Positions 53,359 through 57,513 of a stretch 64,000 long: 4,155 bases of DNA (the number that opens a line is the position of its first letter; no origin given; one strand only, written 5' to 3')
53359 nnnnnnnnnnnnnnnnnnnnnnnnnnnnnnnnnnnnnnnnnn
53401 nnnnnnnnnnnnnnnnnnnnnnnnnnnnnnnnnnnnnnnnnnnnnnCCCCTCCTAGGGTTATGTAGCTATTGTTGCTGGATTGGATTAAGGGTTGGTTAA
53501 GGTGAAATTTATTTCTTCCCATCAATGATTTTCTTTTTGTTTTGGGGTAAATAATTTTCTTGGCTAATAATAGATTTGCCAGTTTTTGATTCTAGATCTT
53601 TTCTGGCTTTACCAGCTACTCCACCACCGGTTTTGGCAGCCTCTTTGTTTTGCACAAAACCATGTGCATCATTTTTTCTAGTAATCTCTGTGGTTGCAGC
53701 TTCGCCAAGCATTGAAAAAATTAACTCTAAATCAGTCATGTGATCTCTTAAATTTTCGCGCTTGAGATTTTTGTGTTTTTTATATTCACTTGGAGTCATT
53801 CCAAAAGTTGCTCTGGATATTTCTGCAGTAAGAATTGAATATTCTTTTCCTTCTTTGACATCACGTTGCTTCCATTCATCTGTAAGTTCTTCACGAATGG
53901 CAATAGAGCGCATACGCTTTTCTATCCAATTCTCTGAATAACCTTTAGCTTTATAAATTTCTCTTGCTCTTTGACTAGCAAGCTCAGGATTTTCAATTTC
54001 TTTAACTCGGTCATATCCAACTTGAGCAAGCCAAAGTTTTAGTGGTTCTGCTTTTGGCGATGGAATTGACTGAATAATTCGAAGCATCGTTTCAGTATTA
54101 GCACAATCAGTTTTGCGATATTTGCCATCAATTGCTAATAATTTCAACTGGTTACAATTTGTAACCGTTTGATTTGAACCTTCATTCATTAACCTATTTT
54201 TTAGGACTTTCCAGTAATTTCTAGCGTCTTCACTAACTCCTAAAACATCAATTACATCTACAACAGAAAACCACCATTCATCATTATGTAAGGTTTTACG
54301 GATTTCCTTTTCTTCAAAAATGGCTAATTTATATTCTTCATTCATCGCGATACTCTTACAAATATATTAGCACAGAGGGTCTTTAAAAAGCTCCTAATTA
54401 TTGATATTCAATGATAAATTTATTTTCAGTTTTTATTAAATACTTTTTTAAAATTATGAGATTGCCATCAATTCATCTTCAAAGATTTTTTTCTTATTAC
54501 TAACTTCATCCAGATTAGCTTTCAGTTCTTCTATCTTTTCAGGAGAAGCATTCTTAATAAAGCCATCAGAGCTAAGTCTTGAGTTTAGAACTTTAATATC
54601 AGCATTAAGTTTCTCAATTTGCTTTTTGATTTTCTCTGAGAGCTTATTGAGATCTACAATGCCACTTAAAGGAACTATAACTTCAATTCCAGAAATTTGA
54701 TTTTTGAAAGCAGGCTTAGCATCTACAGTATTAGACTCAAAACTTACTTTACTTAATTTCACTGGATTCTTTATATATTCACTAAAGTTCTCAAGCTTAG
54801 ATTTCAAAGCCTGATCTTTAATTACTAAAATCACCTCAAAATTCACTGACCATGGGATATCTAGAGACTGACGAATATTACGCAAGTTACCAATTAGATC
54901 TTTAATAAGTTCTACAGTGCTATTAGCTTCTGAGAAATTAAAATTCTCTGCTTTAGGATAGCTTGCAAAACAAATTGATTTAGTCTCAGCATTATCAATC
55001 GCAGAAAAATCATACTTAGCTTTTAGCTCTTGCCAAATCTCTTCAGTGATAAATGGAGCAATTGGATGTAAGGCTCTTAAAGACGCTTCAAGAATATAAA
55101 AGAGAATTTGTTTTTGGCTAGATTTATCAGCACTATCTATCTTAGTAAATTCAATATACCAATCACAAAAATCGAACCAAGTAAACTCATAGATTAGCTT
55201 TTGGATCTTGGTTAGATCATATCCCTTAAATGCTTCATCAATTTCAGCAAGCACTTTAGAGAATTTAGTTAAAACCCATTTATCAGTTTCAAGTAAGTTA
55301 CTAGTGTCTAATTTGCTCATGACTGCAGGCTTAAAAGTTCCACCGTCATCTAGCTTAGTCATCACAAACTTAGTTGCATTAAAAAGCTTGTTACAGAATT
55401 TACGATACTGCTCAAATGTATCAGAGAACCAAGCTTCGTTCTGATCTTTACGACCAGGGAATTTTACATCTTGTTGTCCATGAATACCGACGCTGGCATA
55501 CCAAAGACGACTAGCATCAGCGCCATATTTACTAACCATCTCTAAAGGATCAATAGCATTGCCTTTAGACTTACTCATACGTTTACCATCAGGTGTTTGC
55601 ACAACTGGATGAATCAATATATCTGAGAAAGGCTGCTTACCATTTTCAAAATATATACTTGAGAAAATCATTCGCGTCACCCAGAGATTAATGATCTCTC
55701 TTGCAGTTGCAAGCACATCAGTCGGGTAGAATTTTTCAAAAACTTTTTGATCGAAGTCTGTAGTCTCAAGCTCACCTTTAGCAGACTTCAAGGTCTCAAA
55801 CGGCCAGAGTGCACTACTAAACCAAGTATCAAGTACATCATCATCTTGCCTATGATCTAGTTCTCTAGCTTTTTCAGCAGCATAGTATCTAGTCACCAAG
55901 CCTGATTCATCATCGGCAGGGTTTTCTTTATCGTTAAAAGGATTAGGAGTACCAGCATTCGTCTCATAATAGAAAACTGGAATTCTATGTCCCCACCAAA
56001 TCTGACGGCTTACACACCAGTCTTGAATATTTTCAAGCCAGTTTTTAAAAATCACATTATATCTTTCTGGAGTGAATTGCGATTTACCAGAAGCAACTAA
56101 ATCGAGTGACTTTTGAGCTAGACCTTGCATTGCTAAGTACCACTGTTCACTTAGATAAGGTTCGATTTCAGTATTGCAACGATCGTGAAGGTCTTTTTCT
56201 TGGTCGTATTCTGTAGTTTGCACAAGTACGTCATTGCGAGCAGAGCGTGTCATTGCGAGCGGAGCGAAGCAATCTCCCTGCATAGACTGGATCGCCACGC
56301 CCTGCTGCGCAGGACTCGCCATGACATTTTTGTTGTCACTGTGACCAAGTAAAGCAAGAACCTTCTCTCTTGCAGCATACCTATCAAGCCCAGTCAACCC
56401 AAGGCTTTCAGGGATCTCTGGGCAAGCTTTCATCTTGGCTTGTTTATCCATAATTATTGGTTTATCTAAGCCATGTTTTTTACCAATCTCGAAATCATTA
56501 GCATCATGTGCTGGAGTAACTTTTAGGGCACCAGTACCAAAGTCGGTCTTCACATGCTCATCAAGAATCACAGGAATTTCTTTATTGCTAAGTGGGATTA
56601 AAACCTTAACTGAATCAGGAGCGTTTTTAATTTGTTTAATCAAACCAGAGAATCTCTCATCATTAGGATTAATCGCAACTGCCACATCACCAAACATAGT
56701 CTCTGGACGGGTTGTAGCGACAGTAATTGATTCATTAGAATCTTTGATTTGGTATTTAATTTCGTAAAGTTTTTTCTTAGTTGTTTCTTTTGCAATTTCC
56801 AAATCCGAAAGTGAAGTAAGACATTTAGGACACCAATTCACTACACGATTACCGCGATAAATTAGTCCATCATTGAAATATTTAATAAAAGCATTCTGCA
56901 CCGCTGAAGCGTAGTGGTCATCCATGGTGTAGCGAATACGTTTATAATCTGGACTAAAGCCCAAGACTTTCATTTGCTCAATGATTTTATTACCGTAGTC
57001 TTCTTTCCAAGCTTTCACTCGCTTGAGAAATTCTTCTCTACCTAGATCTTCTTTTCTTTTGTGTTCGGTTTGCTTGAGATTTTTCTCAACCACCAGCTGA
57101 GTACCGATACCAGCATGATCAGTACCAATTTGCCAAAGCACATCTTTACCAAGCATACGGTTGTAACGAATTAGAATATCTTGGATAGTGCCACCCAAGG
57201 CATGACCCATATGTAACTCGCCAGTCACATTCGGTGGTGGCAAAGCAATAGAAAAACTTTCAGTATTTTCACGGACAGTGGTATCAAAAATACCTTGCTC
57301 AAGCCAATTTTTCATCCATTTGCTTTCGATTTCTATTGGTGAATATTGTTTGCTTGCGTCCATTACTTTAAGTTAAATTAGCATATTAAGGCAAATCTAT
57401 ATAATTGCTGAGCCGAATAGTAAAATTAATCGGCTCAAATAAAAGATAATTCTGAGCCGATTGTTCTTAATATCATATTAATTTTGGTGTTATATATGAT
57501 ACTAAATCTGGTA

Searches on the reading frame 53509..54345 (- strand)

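Call 26: search_protein_families(library=pfam, proteins=[window:53509-54345:-], max_evalue=0.00001)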
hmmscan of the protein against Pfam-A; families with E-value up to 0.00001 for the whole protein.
window:53509-54345:- (278 aa): 1 family
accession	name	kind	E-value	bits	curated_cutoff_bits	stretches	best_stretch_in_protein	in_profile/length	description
PF02498.22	Bro-N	-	1.9e-12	48.1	25.6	1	15-108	2-92/96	BRO family, N-terminal domain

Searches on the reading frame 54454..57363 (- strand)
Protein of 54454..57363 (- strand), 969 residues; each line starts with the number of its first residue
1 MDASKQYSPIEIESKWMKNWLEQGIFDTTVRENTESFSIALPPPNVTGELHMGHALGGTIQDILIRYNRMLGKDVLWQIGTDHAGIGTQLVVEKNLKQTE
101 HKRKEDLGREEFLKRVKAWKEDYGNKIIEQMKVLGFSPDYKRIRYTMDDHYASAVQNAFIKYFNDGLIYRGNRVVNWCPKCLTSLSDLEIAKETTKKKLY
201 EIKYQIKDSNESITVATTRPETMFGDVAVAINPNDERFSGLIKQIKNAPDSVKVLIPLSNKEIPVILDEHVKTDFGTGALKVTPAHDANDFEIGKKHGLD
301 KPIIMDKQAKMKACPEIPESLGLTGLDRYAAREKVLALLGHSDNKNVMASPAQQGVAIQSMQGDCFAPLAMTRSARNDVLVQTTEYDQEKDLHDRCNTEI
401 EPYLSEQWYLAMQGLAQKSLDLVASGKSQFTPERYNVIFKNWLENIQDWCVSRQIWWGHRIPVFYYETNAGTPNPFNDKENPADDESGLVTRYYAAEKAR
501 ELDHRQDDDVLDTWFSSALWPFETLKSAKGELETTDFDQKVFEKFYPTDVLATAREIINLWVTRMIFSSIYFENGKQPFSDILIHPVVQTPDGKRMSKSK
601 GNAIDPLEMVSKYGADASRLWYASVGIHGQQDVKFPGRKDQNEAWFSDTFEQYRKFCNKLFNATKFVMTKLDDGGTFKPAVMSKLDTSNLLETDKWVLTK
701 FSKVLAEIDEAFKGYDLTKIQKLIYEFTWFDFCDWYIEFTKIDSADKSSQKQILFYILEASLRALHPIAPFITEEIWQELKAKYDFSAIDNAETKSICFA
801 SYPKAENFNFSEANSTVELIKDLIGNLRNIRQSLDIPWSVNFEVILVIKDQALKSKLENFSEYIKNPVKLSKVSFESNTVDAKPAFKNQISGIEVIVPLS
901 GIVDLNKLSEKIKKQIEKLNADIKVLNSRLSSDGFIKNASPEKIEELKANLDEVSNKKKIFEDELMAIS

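Call 26: search_protein_families(library=pfam, proteins=[window:54454-57363:-], max_evalue=0.00001)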
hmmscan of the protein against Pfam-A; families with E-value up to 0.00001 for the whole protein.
window:54454-57363:- (969 aa): 5 families
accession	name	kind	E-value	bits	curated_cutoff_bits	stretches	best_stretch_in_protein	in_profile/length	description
PF00133.28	tRNA-synt_1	-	2.6e-121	405.7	22.7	1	15-624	1-404/414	tRNA synthetases class I (I, L, M and V)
PF08264.19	Anticodon_1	-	4.5e-33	114.7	25.1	1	694-839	1-141/148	Anticodon-binding domain of tRNA ligase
PF09334.17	tRNA-synt_1g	-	2.7e-21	76.2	20.1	1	43-192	7-137/391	tRNA synthetases class I (M)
PF13603.12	tRNA-synt_1_2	-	6.1e-14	52.4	25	1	251-310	86-146/185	Leucyl-tRNA synthetase, editing domain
PF10458.14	Val_tRNA-synt_C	-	7.2e-09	36.2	25.9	1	904-968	1-65/66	Valyl tRNA synthetase tRNA binding arm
